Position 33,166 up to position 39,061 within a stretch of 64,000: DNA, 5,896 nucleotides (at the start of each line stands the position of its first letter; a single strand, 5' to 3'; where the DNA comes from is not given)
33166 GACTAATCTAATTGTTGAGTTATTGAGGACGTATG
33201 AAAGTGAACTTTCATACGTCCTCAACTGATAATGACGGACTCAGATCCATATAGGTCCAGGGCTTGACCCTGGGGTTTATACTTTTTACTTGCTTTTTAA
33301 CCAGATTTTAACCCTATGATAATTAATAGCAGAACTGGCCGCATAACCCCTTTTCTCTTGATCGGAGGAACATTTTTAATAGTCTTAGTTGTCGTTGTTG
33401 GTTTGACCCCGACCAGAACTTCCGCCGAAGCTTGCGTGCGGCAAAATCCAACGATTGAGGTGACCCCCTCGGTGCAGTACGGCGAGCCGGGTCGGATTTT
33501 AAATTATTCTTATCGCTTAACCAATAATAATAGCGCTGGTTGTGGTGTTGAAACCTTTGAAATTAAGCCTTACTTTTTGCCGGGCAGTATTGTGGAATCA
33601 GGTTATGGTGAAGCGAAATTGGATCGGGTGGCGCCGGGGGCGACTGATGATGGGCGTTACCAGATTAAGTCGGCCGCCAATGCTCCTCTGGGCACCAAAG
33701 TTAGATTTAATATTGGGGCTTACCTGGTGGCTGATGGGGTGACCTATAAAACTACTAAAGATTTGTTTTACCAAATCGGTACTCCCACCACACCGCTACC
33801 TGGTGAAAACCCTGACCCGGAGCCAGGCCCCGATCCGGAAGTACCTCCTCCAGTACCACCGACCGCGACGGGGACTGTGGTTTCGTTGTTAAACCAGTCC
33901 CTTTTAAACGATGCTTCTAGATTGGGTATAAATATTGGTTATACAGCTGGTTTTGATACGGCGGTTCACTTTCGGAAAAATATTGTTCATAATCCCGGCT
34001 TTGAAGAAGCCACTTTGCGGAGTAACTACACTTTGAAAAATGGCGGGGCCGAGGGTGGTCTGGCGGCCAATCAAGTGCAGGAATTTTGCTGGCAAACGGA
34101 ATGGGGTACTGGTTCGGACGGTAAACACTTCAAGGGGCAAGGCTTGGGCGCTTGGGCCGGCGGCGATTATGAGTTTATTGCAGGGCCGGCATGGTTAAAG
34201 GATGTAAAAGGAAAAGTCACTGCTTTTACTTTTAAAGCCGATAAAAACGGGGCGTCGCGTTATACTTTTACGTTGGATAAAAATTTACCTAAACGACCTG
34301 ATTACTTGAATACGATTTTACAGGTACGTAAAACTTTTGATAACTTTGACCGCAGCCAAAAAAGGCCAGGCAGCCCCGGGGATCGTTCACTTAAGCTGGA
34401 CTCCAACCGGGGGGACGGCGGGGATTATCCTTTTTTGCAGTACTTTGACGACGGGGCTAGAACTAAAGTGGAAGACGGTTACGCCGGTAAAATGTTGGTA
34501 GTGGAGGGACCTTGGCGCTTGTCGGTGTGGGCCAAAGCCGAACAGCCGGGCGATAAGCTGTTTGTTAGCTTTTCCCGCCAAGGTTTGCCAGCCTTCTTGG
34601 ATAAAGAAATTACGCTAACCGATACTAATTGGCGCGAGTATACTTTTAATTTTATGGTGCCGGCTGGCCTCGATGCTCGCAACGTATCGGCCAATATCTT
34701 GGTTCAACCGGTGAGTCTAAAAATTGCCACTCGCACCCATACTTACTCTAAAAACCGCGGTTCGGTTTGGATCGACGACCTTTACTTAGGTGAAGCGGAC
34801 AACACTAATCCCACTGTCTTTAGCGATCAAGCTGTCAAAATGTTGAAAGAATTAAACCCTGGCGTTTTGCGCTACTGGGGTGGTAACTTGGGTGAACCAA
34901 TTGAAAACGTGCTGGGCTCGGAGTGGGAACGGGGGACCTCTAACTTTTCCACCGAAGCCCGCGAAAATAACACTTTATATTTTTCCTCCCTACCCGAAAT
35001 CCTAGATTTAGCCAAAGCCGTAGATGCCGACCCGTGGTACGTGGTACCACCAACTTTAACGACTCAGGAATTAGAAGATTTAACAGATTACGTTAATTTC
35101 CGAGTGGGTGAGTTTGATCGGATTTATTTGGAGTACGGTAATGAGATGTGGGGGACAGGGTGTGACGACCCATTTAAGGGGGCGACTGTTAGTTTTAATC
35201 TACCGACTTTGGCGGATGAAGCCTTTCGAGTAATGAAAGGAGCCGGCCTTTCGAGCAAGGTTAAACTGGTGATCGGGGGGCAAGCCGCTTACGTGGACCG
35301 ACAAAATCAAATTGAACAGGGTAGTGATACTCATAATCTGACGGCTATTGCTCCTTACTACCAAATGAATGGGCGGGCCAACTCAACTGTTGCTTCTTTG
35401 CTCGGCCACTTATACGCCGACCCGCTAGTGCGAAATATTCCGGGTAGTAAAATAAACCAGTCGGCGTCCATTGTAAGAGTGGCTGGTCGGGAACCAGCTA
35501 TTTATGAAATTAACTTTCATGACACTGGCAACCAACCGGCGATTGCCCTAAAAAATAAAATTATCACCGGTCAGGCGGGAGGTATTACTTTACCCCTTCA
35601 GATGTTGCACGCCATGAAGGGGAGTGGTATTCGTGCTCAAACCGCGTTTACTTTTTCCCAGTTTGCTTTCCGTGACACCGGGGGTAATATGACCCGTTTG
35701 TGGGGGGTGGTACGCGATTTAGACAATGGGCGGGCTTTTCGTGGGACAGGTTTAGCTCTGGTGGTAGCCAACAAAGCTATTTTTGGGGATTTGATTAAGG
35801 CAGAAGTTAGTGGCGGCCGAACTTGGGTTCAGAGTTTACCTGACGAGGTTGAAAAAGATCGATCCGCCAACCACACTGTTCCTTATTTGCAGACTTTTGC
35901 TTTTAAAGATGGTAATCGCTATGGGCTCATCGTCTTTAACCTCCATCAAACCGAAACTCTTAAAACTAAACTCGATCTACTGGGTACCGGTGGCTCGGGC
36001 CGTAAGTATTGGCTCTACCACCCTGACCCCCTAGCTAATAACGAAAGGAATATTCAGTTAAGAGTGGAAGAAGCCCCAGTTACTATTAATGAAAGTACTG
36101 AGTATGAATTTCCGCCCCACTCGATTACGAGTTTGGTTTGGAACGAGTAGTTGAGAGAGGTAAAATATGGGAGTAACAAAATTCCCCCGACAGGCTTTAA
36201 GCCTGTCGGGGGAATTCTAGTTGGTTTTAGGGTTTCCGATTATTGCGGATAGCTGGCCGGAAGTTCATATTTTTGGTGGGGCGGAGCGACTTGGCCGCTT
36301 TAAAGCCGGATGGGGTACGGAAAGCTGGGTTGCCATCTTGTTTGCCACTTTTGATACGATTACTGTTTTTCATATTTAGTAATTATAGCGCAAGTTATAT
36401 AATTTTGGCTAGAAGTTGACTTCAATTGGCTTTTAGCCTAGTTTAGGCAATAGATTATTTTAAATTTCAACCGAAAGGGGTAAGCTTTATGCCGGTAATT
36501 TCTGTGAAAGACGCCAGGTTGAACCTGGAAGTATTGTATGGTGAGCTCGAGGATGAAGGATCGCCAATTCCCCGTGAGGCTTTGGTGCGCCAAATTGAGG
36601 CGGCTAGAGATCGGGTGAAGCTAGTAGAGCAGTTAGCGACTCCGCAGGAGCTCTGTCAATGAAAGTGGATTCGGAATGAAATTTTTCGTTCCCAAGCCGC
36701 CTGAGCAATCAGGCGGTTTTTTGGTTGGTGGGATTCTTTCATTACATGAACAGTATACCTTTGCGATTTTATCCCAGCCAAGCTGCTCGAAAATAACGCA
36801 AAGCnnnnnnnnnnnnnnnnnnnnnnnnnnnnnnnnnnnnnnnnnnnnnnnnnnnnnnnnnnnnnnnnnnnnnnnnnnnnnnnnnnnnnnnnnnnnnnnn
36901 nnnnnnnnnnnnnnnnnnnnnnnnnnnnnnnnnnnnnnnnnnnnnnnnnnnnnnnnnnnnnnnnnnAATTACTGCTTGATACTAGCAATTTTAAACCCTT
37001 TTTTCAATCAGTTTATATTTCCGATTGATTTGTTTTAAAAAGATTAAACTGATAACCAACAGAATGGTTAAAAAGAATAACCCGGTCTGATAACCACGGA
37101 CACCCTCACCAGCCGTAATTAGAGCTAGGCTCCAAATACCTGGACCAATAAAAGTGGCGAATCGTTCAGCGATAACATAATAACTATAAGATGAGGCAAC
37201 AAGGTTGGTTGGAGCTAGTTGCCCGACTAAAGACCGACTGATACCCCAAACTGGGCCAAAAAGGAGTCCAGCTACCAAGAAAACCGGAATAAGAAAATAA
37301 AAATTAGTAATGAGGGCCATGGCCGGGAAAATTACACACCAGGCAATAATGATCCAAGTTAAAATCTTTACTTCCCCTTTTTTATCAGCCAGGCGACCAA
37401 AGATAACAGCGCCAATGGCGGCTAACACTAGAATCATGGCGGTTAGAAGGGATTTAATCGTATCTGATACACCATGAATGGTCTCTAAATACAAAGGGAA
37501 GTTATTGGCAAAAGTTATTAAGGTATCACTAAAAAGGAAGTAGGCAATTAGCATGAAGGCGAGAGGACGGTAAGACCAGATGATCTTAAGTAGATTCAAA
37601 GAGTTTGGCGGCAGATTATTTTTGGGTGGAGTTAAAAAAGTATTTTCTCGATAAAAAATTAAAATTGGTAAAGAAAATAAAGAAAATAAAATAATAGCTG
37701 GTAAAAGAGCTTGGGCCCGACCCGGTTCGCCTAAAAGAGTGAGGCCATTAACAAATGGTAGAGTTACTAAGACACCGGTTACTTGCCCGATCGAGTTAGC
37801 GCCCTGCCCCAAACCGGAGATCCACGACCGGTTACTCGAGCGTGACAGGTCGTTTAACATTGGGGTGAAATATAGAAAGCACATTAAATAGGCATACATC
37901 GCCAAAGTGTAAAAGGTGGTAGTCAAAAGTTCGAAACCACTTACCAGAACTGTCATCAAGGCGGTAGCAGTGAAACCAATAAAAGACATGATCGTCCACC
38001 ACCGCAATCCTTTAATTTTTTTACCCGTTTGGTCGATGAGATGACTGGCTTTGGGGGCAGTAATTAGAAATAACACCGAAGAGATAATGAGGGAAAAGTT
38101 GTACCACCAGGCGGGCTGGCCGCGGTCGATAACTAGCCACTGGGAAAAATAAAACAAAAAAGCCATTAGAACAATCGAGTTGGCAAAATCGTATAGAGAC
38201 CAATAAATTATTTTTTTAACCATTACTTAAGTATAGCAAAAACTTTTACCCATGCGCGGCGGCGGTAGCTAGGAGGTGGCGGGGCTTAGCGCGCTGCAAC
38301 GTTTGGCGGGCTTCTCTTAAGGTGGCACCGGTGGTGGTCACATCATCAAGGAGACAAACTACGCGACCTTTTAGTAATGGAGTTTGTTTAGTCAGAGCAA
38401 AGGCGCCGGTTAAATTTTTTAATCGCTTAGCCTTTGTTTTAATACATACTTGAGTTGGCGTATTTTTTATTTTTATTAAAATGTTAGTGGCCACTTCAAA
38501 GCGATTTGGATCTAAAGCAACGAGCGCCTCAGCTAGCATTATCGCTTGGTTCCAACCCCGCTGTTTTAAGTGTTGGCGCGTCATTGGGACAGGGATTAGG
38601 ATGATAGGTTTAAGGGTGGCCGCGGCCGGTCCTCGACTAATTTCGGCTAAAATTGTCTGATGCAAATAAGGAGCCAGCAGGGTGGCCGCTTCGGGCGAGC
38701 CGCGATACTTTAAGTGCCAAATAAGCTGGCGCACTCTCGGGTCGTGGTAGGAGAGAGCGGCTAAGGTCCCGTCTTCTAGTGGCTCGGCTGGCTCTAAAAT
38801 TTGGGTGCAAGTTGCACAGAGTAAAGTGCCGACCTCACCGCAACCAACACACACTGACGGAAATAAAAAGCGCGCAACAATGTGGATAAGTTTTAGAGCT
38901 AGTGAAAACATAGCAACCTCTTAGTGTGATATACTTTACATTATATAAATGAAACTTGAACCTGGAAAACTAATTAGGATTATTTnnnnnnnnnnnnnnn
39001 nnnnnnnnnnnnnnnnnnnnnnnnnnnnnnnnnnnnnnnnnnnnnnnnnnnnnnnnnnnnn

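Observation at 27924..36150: Tandem family of three large secreted proteins: shared Ig-like 'CDPATF.I.PW' repeats fused to a truncated beta-helix or to GH51-like glycosidase barrels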

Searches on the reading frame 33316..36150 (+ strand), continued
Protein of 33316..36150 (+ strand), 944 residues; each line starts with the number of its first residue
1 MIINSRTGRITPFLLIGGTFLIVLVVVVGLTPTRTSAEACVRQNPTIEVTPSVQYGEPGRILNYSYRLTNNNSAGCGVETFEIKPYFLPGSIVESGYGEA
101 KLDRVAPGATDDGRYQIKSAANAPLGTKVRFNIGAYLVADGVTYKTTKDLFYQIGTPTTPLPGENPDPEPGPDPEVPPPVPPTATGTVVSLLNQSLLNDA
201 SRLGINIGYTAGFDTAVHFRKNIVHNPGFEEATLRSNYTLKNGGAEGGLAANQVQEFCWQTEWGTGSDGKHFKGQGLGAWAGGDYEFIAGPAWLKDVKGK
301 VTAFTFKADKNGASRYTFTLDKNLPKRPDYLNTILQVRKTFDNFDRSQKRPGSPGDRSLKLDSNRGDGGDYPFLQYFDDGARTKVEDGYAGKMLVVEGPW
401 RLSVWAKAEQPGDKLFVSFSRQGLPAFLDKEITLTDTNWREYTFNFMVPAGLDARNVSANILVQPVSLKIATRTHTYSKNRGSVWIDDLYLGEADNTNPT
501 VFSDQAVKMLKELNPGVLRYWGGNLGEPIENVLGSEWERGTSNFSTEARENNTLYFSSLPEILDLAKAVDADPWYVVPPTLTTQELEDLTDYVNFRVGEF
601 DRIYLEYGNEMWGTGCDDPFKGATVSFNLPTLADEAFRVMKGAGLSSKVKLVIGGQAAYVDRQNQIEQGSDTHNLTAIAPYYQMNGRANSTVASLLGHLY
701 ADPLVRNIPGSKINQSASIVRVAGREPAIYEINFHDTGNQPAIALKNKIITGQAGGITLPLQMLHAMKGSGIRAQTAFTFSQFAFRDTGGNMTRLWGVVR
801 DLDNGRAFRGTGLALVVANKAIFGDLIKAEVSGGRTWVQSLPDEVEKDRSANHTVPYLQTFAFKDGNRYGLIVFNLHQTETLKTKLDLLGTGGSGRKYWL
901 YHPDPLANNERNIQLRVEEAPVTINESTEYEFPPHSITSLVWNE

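Call 83: find_related_loci(query=window:33316-36150:+, collection=metagenome_contigs, flank=6000)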
Query window:33316-36150:+ (944 aa) in metagenome_contigs; peptide patterns used: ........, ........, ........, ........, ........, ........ (x = any residue, [..] = any of these).
53 stretches matched a pattern; 5 encode a relative of the query (tblastn E <= 1e-3); 5 distinct loci.
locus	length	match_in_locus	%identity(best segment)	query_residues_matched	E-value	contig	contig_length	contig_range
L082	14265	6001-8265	32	184-944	1e-105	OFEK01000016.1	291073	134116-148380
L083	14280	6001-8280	32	183-943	3e-93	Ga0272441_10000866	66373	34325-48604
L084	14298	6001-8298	32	179-944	4e-99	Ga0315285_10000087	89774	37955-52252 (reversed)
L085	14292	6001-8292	33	187-942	3e-110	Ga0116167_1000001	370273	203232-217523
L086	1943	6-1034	30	600-942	8e-40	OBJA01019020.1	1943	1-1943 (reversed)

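Call 84: list_cluster_members(proteins=[L001:10983-11339:+, L001:11367-11915:+])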
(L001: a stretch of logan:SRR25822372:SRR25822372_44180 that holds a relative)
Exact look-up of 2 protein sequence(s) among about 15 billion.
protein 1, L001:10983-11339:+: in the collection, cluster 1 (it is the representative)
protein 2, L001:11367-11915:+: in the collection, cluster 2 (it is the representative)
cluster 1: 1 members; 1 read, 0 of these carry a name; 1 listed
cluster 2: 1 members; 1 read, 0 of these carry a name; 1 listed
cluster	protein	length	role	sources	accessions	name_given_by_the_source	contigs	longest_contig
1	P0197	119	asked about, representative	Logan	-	-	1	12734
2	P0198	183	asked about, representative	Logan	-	-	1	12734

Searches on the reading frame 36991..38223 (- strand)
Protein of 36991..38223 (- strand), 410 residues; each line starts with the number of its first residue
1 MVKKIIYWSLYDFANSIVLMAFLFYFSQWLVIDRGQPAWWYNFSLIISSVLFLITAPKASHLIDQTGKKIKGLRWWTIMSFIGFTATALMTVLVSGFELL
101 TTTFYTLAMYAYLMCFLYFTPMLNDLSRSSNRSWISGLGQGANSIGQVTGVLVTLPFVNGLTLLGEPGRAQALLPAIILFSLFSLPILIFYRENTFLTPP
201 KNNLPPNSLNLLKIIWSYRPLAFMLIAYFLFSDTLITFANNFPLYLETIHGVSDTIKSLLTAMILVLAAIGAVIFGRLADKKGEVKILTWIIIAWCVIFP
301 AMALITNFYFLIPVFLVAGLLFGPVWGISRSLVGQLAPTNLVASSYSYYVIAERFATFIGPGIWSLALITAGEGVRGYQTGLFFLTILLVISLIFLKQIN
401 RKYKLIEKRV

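Call 54: search_protein_families(library=pfam, proteins=[window:36991-38223:-], max_evalue=0.001)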
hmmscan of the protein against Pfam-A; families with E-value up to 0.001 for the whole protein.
window:36991-38223:- (410 aa): 2 families
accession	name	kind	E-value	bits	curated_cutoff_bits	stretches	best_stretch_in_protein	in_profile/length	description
PF07690.21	MFS_1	-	3e-26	92.6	33.4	2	13-361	10-347/347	Major Facilitator Superfamily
PF11700.14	ATG22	-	4e-13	49.4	24.1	1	128-401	186-474/482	Vacuole effluxer Atg22 like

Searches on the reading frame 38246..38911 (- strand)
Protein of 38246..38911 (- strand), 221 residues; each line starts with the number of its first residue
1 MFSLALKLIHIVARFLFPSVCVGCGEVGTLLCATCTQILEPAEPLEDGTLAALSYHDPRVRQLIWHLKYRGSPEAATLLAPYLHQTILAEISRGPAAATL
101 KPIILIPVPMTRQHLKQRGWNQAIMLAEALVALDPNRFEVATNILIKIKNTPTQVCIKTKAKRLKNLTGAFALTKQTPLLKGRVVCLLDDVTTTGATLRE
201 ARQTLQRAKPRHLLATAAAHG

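Call 54: search_protein_families(library=pfam, proteins=[window:38246-38911:-], max_evalue=0.001)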
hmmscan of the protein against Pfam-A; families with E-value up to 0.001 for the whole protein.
window:38246-38911:- (221 aa): 2 families
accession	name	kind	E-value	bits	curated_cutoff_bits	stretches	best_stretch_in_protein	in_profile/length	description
PF00156.33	Pribosyltran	-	8.8e-05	22.3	26.3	1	157-211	57-116/158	Phosphoribosyl transferase domain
PF18912.6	DZR_2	-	0.0004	20.6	27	1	13-42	2-34/56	Double zinc ribbon domain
